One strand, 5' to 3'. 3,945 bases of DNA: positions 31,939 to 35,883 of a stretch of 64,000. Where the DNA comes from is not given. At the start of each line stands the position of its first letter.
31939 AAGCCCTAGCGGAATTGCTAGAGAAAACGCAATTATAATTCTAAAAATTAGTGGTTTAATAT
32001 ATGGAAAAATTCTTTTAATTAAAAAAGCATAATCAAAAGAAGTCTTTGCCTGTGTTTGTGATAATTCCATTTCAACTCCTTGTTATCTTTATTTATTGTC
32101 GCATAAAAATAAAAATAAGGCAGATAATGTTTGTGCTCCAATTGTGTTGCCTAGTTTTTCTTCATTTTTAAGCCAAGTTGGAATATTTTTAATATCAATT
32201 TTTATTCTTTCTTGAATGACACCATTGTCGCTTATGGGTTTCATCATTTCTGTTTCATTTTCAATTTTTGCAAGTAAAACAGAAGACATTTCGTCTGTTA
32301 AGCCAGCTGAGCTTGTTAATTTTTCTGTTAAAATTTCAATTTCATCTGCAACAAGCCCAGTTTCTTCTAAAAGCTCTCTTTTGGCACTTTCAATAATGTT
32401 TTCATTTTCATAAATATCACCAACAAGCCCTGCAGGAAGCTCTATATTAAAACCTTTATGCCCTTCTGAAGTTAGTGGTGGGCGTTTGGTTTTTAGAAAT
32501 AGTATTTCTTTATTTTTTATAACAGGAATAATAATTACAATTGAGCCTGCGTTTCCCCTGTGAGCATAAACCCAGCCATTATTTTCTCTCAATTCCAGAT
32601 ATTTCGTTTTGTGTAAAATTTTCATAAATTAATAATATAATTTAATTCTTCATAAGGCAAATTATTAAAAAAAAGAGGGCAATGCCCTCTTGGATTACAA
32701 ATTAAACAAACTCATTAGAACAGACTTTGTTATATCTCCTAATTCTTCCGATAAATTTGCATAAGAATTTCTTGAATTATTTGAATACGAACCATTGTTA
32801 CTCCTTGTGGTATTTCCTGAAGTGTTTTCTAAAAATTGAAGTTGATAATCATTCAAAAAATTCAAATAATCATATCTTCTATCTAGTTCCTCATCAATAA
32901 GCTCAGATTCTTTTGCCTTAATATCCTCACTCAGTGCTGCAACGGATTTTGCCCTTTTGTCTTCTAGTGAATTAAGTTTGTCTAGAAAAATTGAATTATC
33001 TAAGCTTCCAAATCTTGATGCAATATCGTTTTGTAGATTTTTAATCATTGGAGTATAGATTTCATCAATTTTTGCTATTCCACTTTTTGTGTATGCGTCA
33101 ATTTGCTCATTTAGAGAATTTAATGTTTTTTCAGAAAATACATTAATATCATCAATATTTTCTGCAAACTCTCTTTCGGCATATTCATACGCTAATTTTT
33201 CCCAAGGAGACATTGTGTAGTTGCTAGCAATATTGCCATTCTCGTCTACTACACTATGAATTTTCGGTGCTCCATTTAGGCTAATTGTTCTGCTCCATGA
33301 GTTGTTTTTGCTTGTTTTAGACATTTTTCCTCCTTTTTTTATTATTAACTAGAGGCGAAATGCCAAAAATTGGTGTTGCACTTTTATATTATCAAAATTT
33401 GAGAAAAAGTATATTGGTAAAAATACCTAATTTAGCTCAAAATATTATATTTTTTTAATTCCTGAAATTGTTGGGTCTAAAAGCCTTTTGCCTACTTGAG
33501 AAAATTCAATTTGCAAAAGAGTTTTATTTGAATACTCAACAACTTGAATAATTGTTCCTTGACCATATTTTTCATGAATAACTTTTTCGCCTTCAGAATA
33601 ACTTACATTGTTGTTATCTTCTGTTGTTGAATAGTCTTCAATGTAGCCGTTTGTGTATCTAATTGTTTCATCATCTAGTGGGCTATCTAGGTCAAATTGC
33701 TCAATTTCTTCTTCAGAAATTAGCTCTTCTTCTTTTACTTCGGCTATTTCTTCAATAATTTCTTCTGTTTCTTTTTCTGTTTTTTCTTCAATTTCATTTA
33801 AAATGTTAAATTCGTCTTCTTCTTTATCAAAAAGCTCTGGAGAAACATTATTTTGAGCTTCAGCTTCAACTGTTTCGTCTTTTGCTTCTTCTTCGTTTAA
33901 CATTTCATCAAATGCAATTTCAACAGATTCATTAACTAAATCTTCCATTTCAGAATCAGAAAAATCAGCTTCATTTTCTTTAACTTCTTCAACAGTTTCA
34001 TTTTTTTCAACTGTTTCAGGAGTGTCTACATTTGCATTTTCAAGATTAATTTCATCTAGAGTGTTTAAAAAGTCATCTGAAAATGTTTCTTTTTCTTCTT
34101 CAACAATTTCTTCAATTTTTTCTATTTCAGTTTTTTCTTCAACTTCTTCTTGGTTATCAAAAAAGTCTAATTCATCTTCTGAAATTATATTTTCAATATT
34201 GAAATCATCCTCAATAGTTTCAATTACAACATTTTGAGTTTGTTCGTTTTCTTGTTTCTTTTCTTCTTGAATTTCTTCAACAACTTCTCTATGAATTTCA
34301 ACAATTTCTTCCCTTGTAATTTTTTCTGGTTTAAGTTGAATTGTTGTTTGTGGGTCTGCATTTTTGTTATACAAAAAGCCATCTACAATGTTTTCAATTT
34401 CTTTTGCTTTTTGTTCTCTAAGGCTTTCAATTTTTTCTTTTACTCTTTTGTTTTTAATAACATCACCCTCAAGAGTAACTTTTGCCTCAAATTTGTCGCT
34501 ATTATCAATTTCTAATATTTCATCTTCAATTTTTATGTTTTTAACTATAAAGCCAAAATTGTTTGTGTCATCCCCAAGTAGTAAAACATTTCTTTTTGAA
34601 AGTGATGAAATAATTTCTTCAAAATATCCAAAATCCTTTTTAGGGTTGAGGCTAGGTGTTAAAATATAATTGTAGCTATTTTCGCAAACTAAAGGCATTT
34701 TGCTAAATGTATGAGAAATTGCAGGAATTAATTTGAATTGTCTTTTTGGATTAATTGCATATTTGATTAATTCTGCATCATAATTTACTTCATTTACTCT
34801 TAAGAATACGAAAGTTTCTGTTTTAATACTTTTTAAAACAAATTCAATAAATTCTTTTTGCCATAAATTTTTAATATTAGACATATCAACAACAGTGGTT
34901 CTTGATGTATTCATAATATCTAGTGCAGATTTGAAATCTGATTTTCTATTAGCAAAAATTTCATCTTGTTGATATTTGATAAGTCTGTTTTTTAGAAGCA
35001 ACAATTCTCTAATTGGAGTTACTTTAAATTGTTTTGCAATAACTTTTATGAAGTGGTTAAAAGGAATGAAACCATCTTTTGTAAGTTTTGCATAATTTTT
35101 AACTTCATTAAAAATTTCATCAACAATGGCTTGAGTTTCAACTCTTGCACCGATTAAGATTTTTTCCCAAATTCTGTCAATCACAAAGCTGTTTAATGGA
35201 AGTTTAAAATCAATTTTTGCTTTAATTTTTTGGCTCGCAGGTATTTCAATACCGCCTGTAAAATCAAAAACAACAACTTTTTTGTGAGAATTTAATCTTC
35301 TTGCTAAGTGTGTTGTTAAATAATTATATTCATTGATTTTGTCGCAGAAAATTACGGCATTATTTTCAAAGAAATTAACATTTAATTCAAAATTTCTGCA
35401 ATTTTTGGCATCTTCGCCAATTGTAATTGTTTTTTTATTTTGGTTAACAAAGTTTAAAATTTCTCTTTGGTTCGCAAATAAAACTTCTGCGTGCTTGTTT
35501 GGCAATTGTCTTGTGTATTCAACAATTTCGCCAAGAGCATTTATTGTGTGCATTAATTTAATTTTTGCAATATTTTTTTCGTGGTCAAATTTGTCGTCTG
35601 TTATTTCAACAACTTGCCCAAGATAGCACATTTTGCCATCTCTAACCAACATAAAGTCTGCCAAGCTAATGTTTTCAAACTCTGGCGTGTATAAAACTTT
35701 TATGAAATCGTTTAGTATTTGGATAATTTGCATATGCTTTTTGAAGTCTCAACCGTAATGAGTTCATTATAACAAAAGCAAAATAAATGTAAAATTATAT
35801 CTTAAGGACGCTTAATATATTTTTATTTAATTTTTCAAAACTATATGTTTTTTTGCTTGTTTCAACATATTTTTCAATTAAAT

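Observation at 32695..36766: Candidate uncharacterised module: stand-alone OLD-type TOPRIM protein, P-loop-less HerA-like/acidic/Tudor protein and a coiled-coil protein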

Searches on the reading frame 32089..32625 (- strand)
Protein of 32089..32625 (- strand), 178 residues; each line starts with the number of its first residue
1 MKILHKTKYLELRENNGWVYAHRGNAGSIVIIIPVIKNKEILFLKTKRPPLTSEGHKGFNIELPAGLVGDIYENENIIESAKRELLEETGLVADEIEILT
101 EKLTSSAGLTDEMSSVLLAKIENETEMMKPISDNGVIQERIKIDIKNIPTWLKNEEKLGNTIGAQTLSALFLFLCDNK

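Call 3: search_protein_families(library=pfam, proteins=[window:32089-32625:-], max_evalue=1)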
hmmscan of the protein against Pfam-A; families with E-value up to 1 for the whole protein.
window:32089-32625:- (178 aa): 1 family
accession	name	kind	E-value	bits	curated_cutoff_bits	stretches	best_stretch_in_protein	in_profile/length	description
PF00293.34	NUDIX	-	1.2e-07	32.2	21.1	1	30-102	6-72/134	NUDIX domain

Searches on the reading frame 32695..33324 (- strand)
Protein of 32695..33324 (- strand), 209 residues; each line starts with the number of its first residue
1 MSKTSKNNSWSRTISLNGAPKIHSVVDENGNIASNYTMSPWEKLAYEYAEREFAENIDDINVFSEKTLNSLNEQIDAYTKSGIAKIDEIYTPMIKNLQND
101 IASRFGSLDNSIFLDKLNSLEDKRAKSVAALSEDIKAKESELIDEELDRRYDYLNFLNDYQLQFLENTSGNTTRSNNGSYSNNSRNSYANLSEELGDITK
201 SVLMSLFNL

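Call 3: search_protein_families(library=pfam, proteins=[window:32695-33324:-], max_evalue=1)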
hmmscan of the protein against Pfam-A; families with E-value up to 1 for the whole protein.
window:32695-33324:- (209 aa): 0 families

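Call 4: search_protein_families(library=padloc, proteins=[window:32695-33324:-], max_evalue=1)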
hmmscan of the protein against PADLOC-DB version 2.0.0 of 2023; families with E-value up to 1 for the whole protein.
window:32695-33324:- (209 aa): 1 family
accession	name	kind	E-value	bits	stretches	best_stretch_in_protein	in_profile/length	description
PDLC02412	Aga_HEPN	-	0.013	12.6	1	102-157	200-255/382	Class II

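Call 5: search_protein_families(library=ncbifam, proteins=[window:32695-33324:-], max_evalue=1)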
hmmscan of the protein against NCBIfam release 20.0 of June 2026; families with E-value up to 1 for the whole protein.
window:32695-33324:- (209 aa): 0 families

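Call 52: search_protein_families(library=phrogs, proteins=[window:32695-33324:-], max_evalue=0.1)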
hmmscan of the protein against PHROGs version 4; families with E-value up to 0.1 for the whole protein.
window:32695-33324:- (209 aa): 2 families
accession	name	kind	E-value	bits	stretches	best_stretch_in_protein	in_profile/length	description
phrog_36298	-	unknown function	0.0017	19.9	0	66-125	22-81/110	-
phrog_33235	-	unknown function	0.043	15.1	0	175-207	47-79/81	-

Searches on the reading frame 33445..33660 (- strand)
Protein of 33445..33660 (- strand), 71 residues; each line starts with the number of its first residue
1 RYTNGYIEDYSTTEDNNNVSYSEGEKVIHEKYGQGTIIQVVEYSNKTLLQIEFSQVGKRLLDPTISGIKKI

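Call 65: search_solved_structures(query=window:33445-33660:-, max_evalue=1, show_alignments=3)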
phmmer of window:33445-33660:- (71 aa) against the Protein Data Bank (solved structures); distinct sequences matched with E-value up to 1: 6.
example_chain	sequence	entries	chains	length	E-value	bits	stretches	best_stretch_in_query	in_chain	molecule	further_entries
7egs_B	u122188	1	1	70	0.0015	21.9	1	16-61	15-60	DNA helicase II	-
6yi2_A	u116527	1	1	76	0.0019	21.6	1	16-61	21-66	DNA helicase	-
9dqs_A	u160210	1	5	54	0.041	17.3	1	22-61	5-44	ATP-dependent DNA helicase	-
4c2t_A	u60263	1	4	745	0.23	14.9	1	18-62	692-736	DNA HELICASE II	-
7lma_G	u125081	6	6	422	0.77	13.3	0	25-57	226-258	Telomerase associated protein p50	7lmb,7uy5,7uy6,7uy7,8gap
7egt_B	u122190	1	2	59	0.91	13.1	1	21-40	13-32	DNA helicase UvrD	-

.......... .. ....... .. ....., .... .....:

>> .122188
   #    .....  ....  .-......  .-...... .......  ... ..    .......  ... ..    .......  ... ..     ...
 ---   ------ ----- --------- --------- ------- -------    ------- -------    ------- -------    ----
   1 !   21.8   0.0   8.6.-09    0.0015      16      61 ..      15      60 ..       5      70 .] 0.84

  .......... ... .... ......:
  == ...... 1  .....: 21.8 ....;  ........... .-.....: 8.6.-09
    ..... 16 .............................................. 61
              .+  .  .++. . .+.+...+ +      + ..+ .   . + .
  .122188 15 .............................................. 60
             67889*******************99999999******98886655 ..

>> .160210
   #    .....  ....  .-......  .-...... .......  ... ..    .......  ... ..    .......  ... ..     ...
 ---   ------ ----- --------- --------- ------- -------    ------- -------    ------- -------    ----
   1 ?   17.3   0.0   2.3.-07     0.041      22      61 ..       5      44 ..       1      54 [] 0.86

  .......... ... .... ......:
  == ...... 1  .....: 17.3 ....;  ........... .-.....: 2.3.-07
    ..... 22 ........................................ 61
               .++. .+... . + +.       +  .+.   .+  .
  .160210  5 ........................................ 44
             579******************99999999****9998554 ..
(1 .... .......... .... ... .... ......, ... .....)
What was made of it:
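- Checked: The tail also matches the UvrD C-terminal domains 7egs and 6yi2 (call 65).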

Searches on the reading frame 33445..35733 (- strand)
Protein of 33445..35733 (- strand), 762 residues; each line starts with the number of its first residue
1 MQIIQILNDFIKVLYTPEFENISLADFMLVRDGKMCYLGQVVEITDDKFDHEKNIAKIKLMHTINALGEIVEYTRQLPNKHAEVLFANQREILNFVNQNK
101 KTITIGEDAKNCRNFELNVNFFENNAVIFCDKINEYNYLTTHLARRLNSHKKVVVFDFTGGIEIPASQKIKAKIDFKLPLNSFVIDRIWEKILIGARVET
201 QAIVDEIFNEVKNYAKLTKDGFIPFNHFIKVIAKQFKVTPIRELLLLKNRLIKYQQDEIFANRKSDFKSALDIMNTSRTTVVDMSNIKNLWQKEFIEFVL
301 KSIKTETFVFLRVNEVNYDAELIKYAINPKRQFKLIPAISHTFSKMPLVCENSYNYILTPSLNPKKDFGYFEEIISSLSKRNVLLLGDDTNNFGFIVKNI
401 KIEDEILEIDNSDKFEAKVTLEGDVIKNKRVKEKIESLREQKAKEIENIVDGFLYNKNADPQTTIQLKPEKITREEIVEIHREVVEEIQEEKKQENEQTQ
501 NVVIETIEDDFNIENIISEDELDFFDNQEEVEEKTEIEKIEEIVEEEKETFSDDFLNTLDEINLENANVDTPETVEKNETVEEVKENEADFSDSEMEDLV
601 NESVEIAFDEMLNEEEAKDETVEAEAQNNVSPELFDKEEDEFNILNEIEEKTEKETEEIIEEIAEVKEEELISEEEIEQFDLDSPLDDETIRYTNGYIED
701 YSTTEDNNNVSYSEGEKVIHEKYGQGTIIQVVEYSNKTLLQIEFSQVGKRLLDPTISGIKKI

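Call 3: search_protein_families(library=pfam, proteins=[window:33445-35733:-], max_evalue=1)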
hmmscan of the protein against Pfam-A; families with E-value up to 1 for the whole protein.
window:33445-35733:- (762 aa): 4 families
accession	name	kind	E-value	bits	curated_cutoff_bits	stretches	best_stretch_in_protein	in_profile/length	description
PF21196.3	PcrA_UvrD_tudor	-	4.6e-08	33.2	23.9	1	715-752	2-40/48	PcrA/UvrD tudor domain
PF08673.15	RsbU_N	-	0.0014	19.2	25.5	1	470-507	32-69/75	Phosphoserine phosphatase RsbU, N-terminal domain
PF02559.22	CarD_TRCF_RID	-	0.066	13.7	23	1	712-754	1-46/57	CarD-like/TRCF RID domain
PF25825.1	SAPC2_N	-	0.31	11.4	27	1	268-297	11-40/80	SAPC2 EF-hand like N-terminal domain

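Call 4: search_protein_families(library=padloc, proteins=[window:33445-35733:-], max_evalue=1)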
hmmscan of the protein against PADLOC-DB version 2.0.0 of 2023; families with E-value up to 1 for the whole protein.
window:33445-35733:- (762 aa): 0 families

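Call 5: search_protein_families(library=ncbifam, proteins=[window:33445-35733:-], max_evalue=1)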
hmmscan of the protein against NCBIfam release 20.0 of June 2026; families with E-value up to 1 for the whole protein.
window:33445-35733:- (762 aa): 0 families

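Call 6: find_homologous_proteins(query=window:33445-35733:-)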
Query window:33445-35733:- (762 aa): 112 proteins with E <= 0.001 among 8000 candidates.
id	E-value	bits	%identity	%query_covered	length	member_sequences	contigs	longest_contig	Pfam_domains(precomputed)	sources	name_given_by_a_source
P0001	0.0e+0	1617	100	100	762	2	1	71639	PF21196.4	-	-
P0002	0.0e+0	1591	98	100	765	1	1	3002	PF21196.4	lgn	-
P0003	0.0e+0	1420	87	100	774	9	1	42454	PF21196.4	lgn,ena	-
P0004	0.0e+0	1011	61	100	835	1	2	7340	PF21196.4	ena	-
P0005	5.3e-191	655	45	89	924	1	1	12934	PF21196.4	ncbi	-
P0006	6.8e-191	655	45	86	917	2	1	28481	PF21196.4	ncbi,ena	-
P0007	3.0e-190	652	45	87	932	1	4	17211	PF21196.4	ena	-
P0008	4.3e-189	649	45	88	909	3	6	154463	PF21196.4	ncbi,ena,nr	ncbi:hypothetical protein IJC60_00850 [bacterium]|nr:hypothetical protein [bacterium]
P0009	3.6e-184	632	45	86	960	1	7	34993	PF21196.4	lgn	-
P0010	4.4e-184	632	44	85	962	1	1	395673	PF21196.4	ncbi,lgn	-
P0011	1.3e-163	564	41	100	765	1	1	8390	-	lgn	-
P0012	1.2e-161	558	39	100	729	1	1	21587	-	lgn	-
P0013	4.2e-149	516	35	25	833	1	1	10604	PF21196.4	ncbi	-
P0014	2.5e-118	415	33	100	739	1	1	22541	-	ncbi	-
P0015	2.7e-118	415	47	52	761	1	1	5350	PF21196.4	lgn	-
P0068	1.7e-93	333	39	53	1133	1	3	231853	-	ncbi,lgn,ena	-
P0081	2.1e-88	316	55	7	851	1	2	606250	PF21196.4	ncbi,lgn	-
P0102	1.4e-49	187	30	61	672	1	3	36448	PF01935.24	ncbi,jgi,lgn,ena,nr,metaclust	ncbi:MAG: hypothetical protein A2104_01895 [Candidatus Melainabacteria bacterium GWF2_32_7]|nr:MAG: 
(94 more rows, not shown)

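Call 9: find_encoding_contigs(protein=P0010, flank=8000, max_places=2)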
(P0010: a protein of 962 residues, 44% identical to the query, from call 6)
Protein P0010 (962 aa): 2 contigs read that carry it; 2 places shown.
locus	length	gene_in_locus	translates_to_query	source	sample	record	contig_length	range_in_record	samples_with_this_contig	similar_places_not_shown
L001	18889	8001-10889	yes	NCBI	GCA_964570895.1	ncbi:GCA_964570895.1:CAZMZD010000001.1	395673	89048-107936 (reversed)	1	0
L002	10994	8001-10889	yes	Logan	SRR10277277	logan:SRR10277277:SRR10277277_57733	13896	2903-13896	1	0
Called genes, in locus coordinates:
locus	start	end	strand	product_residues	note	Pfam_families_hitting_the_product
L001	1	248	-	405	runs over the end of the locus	PF02646:RmuC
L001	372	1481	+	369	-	PF00437:T2SSE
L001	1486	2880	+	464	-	-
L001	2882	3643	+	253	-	PF11967:RecO_N, PF02565:RecO_C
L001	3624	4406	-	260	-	PF01479:S4 (weak), PF01728:FtsJ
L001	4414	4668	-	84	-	PF26132:UPF0367 (weak)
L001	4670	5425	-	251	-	PF01026:TatD_DNase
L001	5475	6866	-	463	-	-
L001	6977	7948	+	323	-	PF20469:OLD-like_TOPRIM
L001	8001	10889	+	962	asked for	PF21196:PcrA_UvrD_tudor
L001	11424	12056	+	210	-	-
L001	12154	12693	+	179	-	PF00293:NUDIX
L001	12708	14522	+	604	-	PF00664:ABC_membrane, PF02463:SMC_N, PF00005:ABC_tran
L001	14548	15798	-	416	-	PF00375:SDF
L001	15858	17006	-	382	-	-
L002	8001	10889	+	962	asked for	PF21196:PcrA_UvrD_tudor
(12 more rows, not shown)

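Call 10: find_encoding_contigs(protein=P0102, flank=8000, max_places=2)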
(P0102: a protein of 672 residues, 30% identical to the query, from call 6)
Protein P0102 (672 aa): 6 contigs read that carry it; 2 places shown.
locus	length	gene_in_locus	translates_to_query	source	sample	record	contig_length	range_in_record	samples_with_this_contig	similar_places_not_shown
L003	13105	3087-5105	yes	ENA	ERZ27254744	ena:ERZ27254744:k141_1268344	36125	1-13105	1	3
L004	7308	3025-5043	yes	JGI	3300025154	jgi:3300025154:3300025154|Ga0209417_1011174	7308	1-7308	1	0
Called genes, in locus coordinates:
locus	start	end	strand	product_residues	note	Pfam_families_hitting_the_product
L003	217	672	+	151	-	PF01797:Y1_Tnp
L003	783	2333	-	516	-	PF05362:Lon_C (weak), PF13541:ChlI, PF00493:MCM (faint), PF00158:Sigma54_activat (faint), PF01078:Mg_chelatase, PF07728:AAA_5 (weak), PF13335:Mg_chelatase_C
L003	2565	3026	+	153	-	-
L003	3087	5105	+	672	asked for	PF01935:DUF87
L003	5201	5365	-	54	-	-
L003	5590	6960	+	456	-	PF13609:Porin_4 (weak), PF07396:Porin_O_P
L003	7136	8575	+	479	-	PF00909:Ammonium_transp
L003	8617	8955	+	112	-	PF00543:P-II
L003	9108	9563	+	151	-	PF02082:Rrf2, PF03444:WHD_HrcA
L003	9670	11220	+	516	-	PF00015:MCPsignal, PF13682:CZB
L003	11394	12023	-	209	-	PF00265:TK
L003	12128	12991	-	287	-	PF02811:PHP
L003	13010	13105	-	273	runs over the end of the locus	PF00149:Metallophos (weak), PF13277:YmdB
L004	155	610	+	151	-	PF01797:Y1_Tnp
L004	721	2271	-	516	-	PF05362:Lon_C (weak), PF13541:ChlI, PF00493:MCM (faint), PF00158:Sigma54_activat (faint), PF01078:Mg_chelatase, PF07728:AAA_5 (weak), PF13335:Mg_chelatase_C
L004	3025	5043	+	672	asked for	PF01935:DUF87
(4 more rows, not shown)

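Call 11: find_encoding_contigs(protein=P0081, flank=6000, max_places=1)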
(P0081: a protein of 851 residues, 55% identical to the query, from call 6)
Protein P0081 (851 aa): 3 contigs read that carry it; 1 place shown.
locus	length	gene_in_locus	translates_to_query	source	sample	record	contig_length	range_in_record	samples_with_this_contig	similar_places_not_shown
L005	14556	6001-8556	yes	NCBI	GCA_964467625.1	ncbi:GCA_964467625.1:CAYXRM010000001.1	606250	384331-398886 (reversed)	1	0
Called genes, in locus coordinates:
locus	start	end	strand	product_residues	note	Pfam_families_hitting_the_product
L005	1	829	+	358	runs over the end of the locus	PF00079:Serpin (weak)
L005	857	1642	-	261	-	-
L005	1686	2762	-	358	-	-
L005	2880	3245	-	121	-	-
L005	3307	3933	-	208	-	PF03641:Lysine_decarbox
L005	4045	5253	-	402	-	PF00009:GTP_EFTU, PF03144:GTP_EFTU_D2, PF03143:GTP_EFTU_D3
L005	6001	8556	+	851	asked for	PF21196:PcrA_UvrD_tudor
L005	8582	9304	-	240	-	PF07963:N_methyl (weak)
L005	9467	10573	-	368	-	PF00226:DnaJ, PF01556:DnaJ_C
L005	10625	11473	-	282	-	PF02588:YitT_membrane, PF10035:DUF2179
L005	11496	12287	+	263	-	PF00497:SBP_bac_3, PF10613:Lig_chan-Glu_bd (weak)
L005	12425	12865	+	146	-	-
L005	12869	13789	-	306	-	PF22322:DUF6973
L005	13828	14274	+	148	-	-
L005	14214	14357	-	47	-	-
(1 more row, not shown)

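Call 12: find_encoding_contigs(protein=P0068, flank=6000, max_places=1)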
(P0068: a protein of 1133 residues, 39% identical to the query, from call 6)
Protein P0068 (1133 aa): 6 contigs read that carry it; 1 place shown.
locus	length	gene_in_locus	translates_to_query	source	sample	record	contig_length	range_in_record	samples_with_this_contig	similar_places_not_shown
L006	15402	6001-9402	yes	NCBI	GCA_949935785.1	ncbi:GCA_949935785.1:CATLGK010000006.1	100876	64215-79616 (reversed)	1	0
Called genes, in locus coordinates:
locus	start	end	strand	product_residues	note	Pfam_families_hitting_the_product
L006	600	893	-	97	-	PF01022:HTH_5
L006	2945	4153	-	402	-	PF00009:GTP_EFTU, PF03144:GTP_EFTU_D2, PF03143:GTP_EFTU_D3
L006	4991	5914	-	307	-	PF00535:Glycos_transf_2, PF10111:Glyco_tranf_2_2, PF13641:Glyco_tranf_2_3 (weak)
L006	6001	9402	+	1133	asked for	-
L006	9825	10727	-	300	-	PF00072:Response_reg, PF01740:STAS (weak)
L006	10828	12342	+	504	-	PF02878:PGM_PMM_I, PF02879:PGM_PMM_II, PF02880:PGM_PMM_III, PF00408:PGM_PMM_IV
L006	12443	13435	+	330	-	-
